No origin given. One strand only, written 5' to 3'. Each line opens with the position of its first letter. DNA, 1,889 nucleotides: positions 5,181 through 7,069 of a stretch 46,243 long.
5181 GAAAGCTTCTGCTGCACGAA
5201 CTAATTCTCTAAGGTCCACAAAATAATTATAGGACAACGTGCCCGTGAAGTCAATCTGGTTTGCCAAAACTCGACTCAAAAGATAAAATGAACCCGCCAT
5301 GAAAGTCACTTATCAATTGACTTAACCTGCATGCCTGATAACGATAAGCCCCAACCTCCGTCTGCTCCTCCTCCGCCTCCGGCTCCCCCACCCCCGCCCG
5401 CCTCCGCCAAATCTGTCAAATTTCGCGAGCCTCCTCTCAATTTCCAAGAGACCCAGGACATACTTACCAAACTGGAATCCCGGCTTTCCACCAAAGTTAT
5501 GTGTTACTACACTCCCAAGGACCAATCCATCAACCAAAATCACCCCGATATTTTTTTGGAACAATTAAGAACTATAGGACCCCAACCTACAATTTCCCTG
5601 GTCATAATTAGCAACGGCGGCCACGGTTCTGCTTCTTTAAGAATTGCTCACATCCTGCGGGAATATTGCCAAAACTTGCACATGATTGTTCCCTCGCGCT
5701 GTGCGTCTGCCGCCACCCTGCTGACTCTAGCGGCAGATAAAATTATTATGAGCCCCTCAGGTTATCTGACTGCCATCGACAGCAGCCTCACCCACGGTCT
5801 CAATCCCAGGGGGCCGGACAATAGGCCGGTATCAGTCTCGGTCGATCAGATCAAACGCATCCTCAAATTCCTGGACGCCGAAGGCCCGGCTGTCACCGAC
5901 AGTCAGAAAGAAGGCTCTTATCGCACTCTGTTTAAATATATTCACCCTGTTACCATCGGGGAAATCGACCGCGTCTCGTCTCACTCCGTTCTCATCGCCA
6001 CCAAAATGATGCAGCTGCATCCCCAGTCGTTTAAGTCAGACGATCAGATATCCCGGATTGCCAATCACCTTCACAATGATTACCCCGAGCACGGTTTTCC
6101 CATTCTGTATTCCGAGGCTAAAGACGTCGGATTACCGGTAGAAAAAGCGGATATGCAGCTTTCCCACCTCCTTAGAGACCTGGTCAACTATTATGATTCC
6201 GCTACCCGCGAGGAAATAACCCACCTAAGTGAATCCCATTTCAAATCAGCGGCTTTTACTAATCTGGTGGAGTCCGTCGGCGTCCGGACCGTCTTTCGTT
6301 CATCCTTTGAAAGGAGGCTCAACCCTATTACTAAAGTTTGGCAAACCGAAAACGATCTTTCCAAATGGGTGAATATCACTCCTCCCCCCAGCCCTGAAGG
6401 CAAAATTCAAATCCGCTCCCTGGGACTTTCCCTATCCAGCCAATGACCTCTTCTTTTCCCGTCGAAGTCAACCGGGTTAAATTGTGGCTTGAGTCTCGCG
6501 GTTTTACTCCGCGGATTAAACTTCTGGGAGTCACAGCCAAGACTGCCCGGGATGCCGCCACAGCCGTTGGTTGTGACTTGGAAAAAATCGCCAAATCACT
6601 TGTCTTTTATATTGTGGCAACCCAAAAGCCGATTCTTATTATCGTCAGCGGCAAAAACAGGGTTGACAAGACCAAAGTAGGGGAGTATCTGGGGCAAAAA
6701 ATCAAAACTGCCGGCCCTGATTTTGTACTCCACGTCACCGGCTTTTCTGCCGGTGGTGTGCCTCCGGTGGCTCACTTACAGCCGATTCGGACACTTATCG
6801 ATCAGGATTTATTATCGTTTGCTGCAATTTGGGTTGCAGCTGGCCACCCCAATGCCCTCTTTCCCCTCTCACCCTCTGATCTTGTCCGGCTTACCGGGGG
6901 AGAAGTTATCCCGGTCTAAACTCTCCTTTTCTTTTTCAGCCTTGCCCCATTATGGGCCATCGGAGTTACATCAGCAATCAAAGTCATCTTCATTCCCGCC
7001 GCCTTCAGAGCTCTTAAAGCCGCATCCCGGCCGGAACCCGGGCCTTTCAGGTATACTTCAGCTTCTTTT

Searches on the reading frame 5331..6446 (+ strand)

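Call 66: search_protein_families(library=pfam, proteins=[window:5331-6446:+], max_evalue=0.0001)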
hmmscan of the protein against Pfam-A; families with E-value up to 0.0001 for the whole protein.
window:5331-6446:+ (371 aa): 1 family
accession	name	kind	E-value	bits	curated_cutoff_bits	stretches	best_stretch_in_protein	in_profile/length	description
PF01972.22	SDH_protease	-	1.2e-10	41.4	31.3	1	77-154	83-160/286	ClpP-like SDH-type serine proteinase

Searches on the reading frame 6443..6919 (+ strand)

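Call 66: search_protein_families(library=pfam, proteins=[window:6443-6919:+], max_evalue=0.0001)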
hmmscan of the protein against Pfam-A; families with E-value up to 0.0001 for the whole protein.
window:6443-6919:+ (158 aa): 1 family
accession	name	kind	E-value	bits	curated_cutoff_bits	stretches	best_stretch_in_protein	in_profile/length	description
PF04073.20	tRNA_edit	-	8.3e-25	87.7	25.5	1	32-150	4-123/123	Aminoacyl-tRNA editing domain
